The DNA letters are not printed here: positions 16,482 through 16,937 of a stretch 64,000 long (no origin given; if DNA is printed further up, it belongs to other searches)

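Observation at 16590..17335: Tandemly duplicated module encoding two roughly 50-aa CxxC...CxxC zinc-ribbon proteins missed by the ORF track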

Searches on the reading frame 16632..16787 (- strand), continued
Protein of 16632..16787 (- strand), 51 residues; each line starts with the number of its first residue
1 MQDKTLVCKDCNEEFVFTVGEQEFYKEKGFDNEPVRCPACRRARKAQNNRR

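Call 30: search_protein_families(library=pfam, proteins=[P0150, P0264, P0267, P0176, P0222, P0121, P0125, P0261], max_evalue=0.01)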
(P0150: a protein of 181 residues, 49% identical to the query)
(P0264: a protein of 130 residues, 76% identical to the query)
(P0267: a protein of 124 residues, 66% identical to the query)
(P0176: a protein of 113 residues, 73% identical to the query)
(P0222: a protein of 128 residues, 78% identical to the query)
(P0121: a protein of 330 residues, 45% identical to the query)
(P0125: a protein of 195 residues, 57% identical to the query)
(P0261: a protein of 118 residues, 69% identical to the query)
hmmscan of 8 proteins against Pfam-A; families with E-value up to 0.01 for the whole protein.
P0150 (181 aa): 3 families
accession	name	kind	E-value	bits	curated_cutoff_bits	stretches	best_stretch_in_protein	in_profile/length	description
PF13451.12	zf_Tbcl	-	4.8e-34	116.5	24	2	60-103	3-46/48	Probable treble clef domain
PF23477.1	zf_Tbcl_2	-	2.2e-18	66.1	27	1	144-180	1-37/37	Probable treble clef zinc finger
PF24292.1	DUF7479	-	0.0009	19.7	27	0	7-44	2-38/60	Domain of unknown function (DUF7479)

P0264 (130 aa): 3 families
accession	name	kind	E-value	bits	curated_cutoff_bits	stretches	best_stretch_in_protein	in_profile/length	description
PF13451.12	zf_Tbcl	-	1.8e-25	89.1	24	1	3-48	1-46/48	Probable treble clef domain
PF23477.1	zf_Tbcl_2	-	1.1e-18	67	27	1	53-89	1-37/37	Probable treble clef zinc finger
PF18912.6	DZR_2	-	0.0035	17.6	27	0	55-99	5-44/56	Double zinc ribbon domain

P0267 (124 aa): 2 families
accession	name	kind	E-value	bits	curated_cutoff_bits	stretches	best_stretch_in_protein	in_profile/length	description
PF13451.12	zf_Tbcl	-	1.2e-24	86.4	24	1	31-77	1-47/48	Probable treble clef domain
PF23477.1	zf_Tbcl_2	-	2.8e-19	69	27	1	84-120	1-37/37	Probable treble clef zinc finger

P0176 (113 aa): 3 families
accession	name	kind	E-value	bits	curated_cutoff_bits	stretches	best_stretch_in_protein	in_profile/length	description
PF13451.12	zf_Tbcl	-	5.1e-26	90.8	24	1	3-50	1-48/48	Probable treble clef domain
PF23477.1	zf_Tbcl_2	-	2.5e-18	65.9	27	1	53-87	1-35/37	Probable treble clef zinc finger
PF03604.18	Zn_ribbon_RPAB4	-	0.0024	18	24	0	32-41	14-23/32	DNA directed RNA polymerase, 7 kDa subunit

P0222 (128 aa): 2 families
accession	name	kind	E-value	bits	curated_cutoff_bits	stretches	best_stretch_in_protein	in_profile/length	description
PF13451.12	zf_Tbcl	-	4e-24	84.8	24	1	36-79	2-45/48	Probable treble clef domain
PF23477.1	zf_Tbcl_2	-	5.8e-19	67.9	27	1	92-128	1-37/37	Probable treble clef zinc finger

P0121 (330 aa): 9 families
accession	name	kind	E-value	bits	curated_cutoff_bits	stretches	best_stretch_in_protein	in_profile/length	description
PF13451.12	zf_Tbcl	-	5.5e-58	193.2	24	4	138-182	1-45/48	Probable treble clef domain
PF09416.16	UPF1_Zn_bind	-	9.2e-05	22.9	25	0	57-93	39-76/152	RNA helicase (UPF2 interacting domain)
PF06156.18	YabA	-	0.0002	22.4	30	1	16-71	6-61/103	Initiation control protein YabA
PF06005.17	ZapB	-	0.00079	20.3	31.5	1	20-66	6-52/71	Cell division protein ZapB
PF05280.16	FlhC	-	0.0016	18.7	27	0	143-178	136-171/173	Flagellar transcriptional activator (FlhC)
PF04977.20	DivIC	-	0.003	17.8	28.9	1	14-51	13-50/80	Septum formation initiator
PF14522.11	Cytochrome_C7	-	0.0034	17.6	24.8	0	135-181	7-52/67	Cytochrome c7 and related cytochrome c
PF04012.17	PspA_IM30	-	0.0047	17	33.9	1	8-64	88-144/220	PspA/IM30 family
PF04356.17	DUF489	-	0.0067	16.9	26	1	22-77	86-141/192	Protein of unknown function (DUF489)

P0125 (195 aa): 1 family
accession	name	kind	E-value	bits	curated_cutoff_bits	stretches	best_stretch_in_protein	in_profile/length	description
PF13451.12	zf_Tbcl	-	5.6e-34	116.3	24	2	59-103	1-45/48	Probable treble clef domain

P0261 (118 aa): 2 families
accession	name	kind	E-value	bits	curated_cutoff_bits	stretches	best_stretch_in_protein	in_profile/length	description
PF13451.12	zf_Tbcl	-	3.9e-22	78.4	24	1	2-48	1-47/48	Probable treble clef domain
PF01386.24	Ribosomal_L25p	-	1.7e-10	41.6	23.6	1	50-115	1-64/82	Ribosomal L25p family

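Call 31: search_protein_families(library=ncbifam, proteins=[P0150, P0264, P0267, P0176], max_evalue=0.01)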
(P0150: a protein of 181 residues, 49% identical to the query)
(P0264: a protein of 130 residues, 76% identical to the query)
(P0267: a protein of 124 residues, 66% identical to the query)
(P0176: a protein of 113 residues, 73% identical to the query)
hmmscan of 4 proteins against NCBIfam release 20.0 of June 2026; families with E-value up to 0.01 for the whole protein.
P0150 (181 aa): 3 families
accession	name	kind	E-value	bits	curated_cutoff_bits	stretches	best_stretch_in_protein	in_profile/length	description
TIGR04272.1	cxxc_cxxc_Mbark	domain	7.6e-19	67.2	36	1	144-180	1-37/37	CxxC-x17-CxxC domain-containing protein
NF045645.1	DVU_1557_fam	equivalog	0.00017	21.7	60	0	7-43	2-37/60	DVU_1557 family redox protein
NF041070.1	carrier_LysW_Arch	domain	0.00034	20.6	75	0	150-175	4-29/57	alpha-aminoadipate/glutamate carrier protein LysW/ArgW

P0264 (130 aa): 1 family
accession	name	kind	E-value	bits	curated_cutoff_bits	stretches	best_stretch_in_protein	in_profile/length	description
TIGR04272.1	cxxc_cxxc_Mbark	domain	6.9e-19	67.3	36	1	53-89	1-37/37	CxxC-x17-CxxC domain-containing protein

P0267 (124 aa): 3 families
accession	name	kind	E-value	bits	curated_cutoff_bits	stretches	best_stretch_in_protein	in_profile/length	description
TIGR04272.1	cxxc_cxxc_Mbark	domain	1.3e-20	72.8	36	1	84-120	1-37/37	CxxC-x17-CxxC domain-containing protein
NF045713.1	CxxCH_16_HmcA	equivalog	0.0028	16.3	400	1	8-122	148-258/541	sulfate respiration complex hexadecaheme cytochrome HmcA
NF040826.1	lxa_BCAM0308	equivalog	0.0082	15.8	100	1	34-79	23-65/153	BCAM0308 family protein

P0176 (113 aa): 2 families
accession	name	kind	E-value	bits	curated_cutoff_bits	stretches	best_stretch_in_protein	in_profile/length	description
TIGR04272.1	cxxc_cxxc_Mbark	domain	1.3e-17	63.3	36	1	53-87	1-35/37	CxxC-x17-CxxC domain-containing protein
NF047912.1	ECs_2282_CxxC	subfamily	0.0014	18.5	37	0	35-66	2-36/60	ECs_2282 family putative zinc-binding protein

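Call 43: predict_structure(alignment_id=A1)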
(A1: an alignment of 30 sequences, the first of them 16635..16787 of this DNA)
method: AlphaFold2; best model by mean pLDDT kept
length: 51 residues; sequences in the alignment: 30
mean_pLDDT: 91.2   pTM: 0.61
mean pLDDT of the five models: 91.2, 90.6, 88.3, 82.1, 72.5
residues with pLDDT >= 90: 40; 70-90: 10; 50-70: 1; < 50: 0
segments of 3 or more residues with pLDDT < 50: none
pLDDT, mean of each block of 10 residues (from residue 1): 94 96 92 92 86 60
secondary structure, 60 per line:
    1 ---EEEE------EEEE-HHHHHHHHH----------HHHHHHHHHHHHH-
elements in order: E4-7 E14-17 H19-27 H38-50

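Call 66: find_homologous_proteins(query=P0150, max_evalue=0.00001)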
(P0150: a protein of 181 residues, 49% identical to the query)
Query P0150 (181 aa): 1477 proteins with E <= 0.00001 among 3392 candidates; the best 120 are listed.
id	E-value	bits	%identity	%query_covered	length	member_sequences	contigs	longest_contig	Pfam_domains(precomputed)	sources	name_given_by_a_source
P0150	3.5e-113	394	100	100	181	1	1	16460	PF13451.13,PF23477.2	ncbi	-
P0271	4.3e-66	240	64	99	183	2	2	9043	PF13451.13,PF23477.2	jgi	-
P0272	1.3e-65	239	63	99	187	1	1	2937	PF13451.13,PF23477.2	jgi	jgi:CxxC-x17-CxxC domain-containing protein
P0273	1.3e-64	236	63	99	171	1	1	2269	PF13451.13,PF23477.2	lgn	-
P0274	3.6e-64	234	61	99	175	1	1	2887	PF13451.13,PF23477.2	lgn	-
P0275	1.8e-60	222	61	99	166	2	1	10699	PF13451.13,PF23477.2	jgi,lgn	-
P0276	1.4e-59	219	58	99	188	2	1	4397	PF13451.13,PF23477.2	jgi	-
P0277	7.7e-59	217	59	99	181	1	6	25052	PF13451.13,PF23477.2,PF24292.2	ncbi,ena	-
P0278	2.6e-57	212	55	99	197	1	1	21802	PF13451.13,PF23477.2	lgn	-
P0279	5.2e-55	204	56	100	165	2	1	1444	PF13451.13,PF23477.2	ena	-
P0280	4.5e-46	175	33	94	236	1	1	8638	PF23477.2,PF01667.24,PF14599.12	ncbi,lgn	-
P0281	8.3e-41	158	65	69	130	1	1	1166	PF13451.13,PF23477.2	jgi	jgi:CxxC-x17-CxxC domain-containing protein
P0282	8.9e-41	158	63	70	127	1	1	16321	PF13451.13,PF23477.2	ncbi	-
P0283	2.3e-40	157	66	70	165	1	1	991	PF13451.13,PF23477.2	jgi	jgi:CxxC-x17-CxxC domain-containing protein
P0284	1.5e-39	154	63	70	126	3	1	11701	PF13451.13,PF23477.2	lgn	-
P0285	7.4e-39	152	62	70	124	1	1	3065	PF13451.13,PF23477.2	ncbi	-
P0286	1.3e-38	151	60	69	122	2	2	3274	PF13451.13,PF23477.2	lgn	-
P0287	1.6e-38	151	60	69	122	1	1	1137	PF13451.13,PF23477.2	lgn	-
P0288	3.0e-38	150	57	68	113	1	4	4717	PF13451.13,PF23477.2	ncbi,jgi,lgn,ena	-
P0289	5.3e-38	149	60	68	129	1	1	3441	PF13451.13,PF23477.2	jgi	jgi:CxxC-x17-CxxC domain-containing protein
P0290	6.8e-38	149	56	68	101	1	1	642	PF13451.13,PF23477.2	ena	-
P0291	8.0e-38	148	62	68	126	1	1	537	PF13451.13,PF23477.2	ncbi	-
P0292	1.3e-37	148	59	68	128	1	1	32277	PF13451.13,PF23477.2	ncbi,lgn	ncbi:MAG: CxxC-x17-CxxC domain-containing protein [Planctomycetota bacterium]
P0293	2.1e-37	147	62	68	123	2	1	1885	PF13451.13,PF23477.2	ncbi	-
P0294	2.3e-37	147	61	68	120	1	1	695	PF13451.13,PF23477.2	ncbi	-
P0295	2.7e-37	147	59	68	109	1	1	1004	PF13451.13,PF23477.2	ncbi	-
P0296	2.8e-37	147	55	69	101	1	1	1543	PF13451.13,PF23477.2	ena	-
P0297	3.2e-37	146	60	68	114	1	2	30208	PF13451.13,PF23477.2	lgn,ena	-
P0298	3.5e-37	146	62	68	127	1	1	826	PF13451.13,PF23477.2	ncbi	-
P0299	4.0e-37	146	58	68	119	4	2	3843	PF13451.13,PF23477.2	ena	-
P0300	4.4e-37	146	59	70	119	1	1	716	PF13451.13,PF23477.2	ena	-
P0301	4.8e-37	146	59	68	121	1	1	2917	PF13451.13,PF23477.2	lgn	-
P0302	5.0e-37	146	59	70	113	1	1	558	PF13451.13,PF23477.2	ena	-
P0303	6.9e-37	145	62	66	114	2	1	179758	PF13451.13,PF23477.2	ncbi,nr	ncbi:MAG: zinc-ribbon domain containing protein [Phycisphaerae bacterium]|nr:zinc-ribbon domain cont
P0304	8.1e-37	145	57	69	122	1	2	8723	PF13451.13,PF23477.2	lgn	-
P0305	8.5e-37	145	59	68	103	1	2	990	PF13451.13,PF23477.2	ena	-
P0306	1.2e-36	144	52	70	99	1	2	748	PF13451.13,PF23477.2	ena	-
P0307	1.3e-36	144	61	68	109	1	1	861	PF13451.13,PF23477.2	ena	-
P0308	1.3e-36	144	58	69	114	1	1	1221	PF13451.13,PF23477.2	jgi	jgi:CxxC-x17-CxxC domain-containing protein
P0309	1.4e-36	144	53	68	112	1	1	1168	PF13451.13,PF23477.2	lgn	-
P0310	1.4e-36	144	57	68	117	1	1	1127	PF13451.13,PF23477.2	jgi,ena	-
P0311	1.5e-36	144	59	68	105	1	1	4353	PF13451.13,PF23477.2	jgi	-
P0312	1.5e-36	144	62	70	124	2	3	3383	PF13451.13,PF23477.2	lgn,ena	-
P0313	1.7e-36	144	56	70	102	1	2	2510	PF13451.13,PF23477.2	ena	-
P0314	1.7e-36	144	53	70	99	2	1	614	PF13451.13,PF23477.2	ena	-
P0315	1.8e-36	144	55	70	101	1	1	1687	PF13451.13,PF23477.2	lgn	-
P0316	2.4e-36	143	60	68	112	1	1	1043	PF13451.13,PF23477.2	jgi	jgi:CxxC-x17-CxxC domain-containing protein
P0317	2.5e-36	143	55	69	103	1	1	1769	PF13451.13,PF23477.2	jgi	jgi:CxxC-x17-CxxC domain-containing protein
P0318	2.6e-36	143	60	70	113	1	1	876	PF13451.13,PF23477.2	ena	-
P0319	2.6e-36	143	58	69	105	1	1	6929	PF13451.13,PF23477.2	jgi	-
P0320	2.9e-36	143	59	70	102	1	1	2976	PF13451.13,PF23477.2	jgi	jgi:CxxC-x17-CxxC domain-containing protein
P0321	3.3e-36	143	59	68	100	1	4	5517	PF13451.13,PF23477.2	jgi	-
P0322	3.4e-36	143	57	68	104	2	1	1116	PF13451.13,PF23477.2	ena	-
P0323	3.5e-36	143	61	70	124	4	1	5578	PF13451.13,PF23477.2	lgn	-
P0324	4.5e-36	143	52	70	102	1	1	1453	PF13451.13,PF23477.2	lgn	-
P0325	4.7e-36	143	61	68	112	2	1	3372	PF13451.13,PF23477.2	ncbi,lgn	-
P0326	5.3e-36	142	56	70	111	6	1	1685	PF13451.13,PF23477.2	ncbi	-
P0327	5.7e-36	142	54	70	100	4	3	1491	PF13451.13,PF23477.2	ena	-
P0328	6.1e-36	142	56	70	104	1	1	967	PF13451.13,PF23477.2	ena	-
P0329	6.5e-36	142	60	70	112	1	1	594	PF13451.13,PF23477.2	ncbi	-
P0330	6.7e-36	142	57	68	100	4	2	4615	PF13451.13,PF23477.2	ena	-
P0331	7.4e-36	142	52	70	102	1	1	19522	PF13451.13,PF23477.2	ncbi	-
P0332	7.9e-36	142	60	67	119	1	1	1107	PF13451.13,PF23477.2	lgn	-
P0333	8.0e-36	142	56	68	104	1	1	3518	PF13451.13,PF23477.2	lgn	-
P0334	9.1e-36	142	58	68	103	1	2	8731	PF13451.13,PF23477.2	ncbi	-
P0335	9.3e-36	142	57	69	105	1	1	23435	PF13451.13,PF23477.2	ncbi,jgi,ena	-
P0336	9.8e-36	142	57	70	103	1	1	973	PF13451.13,PF23477.2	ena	-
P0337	9.9e-36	142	53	70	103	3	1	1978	PF13451.13,PF23477.2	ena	-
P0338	1.1e-35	141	57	68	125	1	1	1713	PF13451.13,PF23477.2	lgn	-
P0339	1.1e-35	141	57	70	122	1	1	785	PF13451.13,PF23477.2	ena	-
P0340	1.1e-35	141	54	70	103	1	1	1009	PF13451.13,PF23477.2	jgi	-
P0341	1.2e-35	141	57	68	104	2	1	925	PF13451.13,PF23477.2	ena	-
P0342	1.4e-35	141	54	69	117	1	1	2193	PF13451.13,PF23477.2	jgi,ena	-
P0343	1.7e-35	141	54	70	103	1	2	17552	PF13451.13,PF23477.2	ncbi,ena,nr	ncbi:MAG: zinc-ribbon domain containing protein [Phycisphaerae bacterium]|nr:zinc-ribbon domain cont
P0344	1.7e-35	141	56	70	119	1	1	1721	PF13451.13,PF23477.2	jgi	jgi:CxxC-x17-CxxC domain-containing protein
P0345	1.9e-35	141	56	70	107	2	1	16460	PF13451.13,PF23477.2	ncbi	-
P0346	1.9e-35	141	55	70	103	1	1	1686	PF13451.13,PF23477.2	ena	-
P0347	2.0e-35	141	53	70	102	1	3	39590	PF13451.13,PF23477.2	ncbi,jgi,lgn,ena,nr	ncbi:MAG TPA: CxxC-x17-CxxC domain-containing protein [Phycisphaerae bacterium]|nr:CxxC-x17-CxxC dom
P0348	2.2e-35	140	53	68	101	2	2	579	PF13451.13,PF23477.2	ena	-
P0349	2.2e-35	140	61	68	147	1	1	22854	PF13451.13,PF23477.2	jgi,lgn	jgi:CxxC-x17-CxxC domain-containing protein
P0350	2.3e-35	140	54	70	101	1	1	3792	PF13451.13,PF23477.2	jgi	jgi:CxxC-x17-CxxC domain-containing protein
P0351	2.5e-35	140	56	70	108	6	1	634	PF13451.13,PF23477.2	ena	-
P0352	2.5e-35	140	54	70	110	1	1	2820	PF13451.13,PF23477.2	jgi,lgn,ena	-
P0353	2.5e-35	140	57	68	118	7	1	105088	PF13451.13,PF23477.2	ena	-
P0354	2.6e-35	140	57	70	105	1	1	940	PF13451.13,PF23477.2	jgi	jgi:CxxC-x17-CxxC domain-containing protein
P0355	2.6e-35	140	54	71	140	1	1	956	PF13451.13,PF23477.2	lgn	-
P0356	2.6e-35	140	58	69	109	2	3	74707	PF13451.13,PF23477.2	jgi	-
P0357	2.8e-35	140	54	70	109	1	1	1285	PF13451.13,PF23477.2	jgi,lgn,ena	-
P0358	2.9e-35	140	51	69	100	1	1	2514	PF13451.13,PF23477.2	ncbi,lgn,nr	ncbi:MAG TPA: CxxC-x17-CxxC domain-containing protein [Phycisphaerae bacterium]|nr:CxxC-x17-CxxC dom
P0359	3.0e-35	140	58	68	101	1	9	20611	PF13451.13,PF23477.2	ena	-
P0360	3.2e-35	140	61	68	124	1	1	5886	PF13451.13,PF23477.2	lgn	-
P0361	3.3e-35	140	58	70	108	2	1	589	PF13451.13,PF23477.2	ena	-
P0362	3.5e-35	140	58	68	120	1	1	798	PF13451.13,PF23477.2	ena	-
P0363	3.8e-35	140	51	70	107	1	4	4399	PF13451.13,PF23477.2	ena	-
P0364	4.1e-35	140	54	68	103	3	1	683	PF13451.13,PF23477.2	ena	-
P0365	4.4e-35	139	56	70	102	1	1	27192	PF13451.13,PF23477.2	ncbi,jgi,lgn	-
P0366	4.4e-35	139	50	70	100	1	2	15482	PF13451.13,PF23477.2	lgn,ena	-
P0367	4.5e-35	139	50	69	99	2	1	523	PF13451.13,PF23477.2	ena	-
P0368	5.0e-35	139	56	70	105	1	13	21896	PF13451.13,PF23477.2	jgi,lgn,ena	jgi:CxxC-x17-CxxC domain-containing protein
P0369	5.1e-35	139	54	70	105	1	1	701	PF13451.13,PF23477.2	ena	-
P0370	5.4e-35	139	56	68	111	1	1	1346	PF13451.13,PF23477.2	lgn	-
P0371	5.4e-35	139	61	69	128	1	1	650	PF13451.13,PF23477.2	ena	-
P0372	5.5e-35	139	56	68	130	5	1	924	PF13451.13,PF23477.2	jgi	jgi:CxxC-x17-CxxC domain-containing protein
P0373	5.6e-35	139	59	69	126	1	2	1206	PF13451.13,PF23477.2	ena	-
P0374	5.9e-35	139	56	69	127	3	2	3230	PF13451.13,PF23477.2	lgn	-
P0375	6.0e-35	139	60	68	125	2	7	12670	PF13451.13,PF23477.2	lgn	-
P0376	6.7e-35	139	57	70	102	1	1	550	PF13451.13,PF23477.2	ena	-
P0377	7.3e-35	139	53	70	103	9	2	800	PF13451.13,PF23477.2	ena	-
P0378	8.1e-35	139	51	70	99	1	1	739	PF13451.13,PF23477.2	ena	-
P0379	8.3e-35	139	55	68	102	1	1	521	PF13451.13,PF23477.2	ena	-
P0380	8.3e-35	138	56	70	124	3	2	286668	PF13451.13,PF23477.2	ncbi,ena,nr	ncbi:MAG TPA: zinc-ribbon domain containing protein [Phycisphaerae bacterium]|nr:zinc-ribbon domain 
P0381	8.5e-35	138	57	70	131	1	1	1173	PF13451.13,PF23477.2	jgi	jgi:CxxC-x17-CxxC domain-containing protein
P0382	9.0e-35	138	56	68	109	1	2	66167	PF13451.13,PF23477.2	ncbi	-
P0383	9.4e-35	138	58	69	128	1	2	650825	PF13451.13,PF23477.2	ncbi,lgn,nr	ncbi:MAG: zinc-ribbon domain containing protein [Phycisphaerae bacterium]|nr:zinc-ribbon domain cont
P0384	9.6e-35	138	52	70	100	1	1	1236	PF13451.13,PF23477.2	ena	-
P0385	9.7e-35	138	55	69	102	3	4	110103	PF13451.13,PF23477.2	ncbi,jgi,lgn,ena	-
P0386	9.9e-35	138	58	70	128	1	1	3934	PF13451.13,PF23477.2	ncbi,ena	-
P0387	9.9e-35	138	59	68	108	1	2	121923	PF13451.13,PF23477.2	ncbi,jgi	ncbi:MAG: zinc-ribbon domain containing protein [Phycisphaerae bacterium]|jgi:CxxC-x17-CxxC domain-c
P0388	1.0e-34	138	54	70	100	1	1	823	PF13451.13,PF23477.2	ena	-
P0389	1.1e-34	138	54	68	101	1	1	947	PF13451.13,PF23477.2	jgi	jgi:CxxC-x17-CxxC domain-containing protein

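Call 72: find_encoding_contigs(protein=P0303, flank=2500, max_places=2)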
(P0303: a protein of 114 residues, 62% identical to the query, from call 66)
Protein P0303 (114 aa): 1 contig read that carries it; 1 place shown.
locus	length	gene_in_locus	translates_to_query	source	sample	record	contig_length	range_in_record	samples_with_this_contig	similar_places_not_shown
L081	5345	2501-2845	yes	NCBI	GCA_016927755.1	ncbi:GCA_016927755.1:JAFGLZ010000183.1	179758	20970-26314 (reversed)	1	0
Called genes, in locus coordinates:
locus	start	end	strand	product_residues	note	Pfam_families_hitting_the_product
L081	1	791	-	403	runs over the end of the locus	PF01208:URO-D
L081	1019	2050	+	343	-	PF00149:Metallophos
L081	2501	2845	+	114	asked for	PF13451:zf_Tbcl, PF23477:zf_Tbcl_2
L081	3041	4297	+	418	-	PF16743:PliI (faint), PF01839:FG-GAP (faint), PF13517:FG-GAP_3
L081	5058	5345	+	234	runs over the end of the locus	PF01636:APH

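Call 73: find_encoding_contigs(protein=P0150, flank=2500, max_places=2)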
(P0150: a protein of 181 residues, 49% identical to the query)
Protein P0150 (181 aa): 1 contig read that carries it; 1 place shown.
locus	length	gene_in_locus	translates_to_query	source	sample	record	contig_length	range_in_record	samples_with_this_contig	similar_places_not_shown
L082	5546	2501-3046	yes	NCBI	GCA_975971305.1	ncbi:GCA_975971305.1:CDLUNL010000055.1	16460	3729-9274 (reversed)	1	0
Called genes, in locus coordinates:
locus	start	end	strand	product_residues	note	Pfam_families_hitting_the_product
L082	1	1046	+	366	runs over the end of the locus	PF03783:CsgG (weak), PF00515:TPR_1 (faint), PF07719:TPR_2 (faint), PF13432:TPR_16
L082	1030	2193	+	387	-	PF04055:Radical_SAM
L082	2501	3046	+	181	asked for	PF13451:zf_Tbcl, PF23477:zf_Tbcl_2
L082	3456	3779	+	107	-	PF13451:zf_Tbcl, PF23477:zf_Tbcl_2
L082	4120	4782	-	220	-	PF02985:HEAT (faint), PF13646:HEAT_2 (faint)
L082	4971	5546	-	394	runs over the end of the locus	-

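Call 75: search_dna_similar(query=window:16635-16787:-, collection=phages, mode=protein, max_rows=10)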
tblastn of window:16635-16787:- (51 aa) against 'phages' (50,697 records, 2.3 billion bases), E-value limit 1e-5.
Records with a match: 1; places in all: 1; records where one place covers at least 80% of the query: 1.
Best place of each record, by identity: 60-80% 1.
By first word of the organism name: Bacteriophage 1.
By host as written in the record: - 1.
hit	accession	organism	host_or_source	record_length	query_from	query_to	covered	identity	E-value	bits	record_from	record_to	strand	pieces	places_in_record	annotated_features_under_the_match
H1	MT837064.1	Bacteriophage sp.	human fecal samples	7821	2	45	86%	75.0%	7e-15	71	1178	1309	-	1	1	record has no annotation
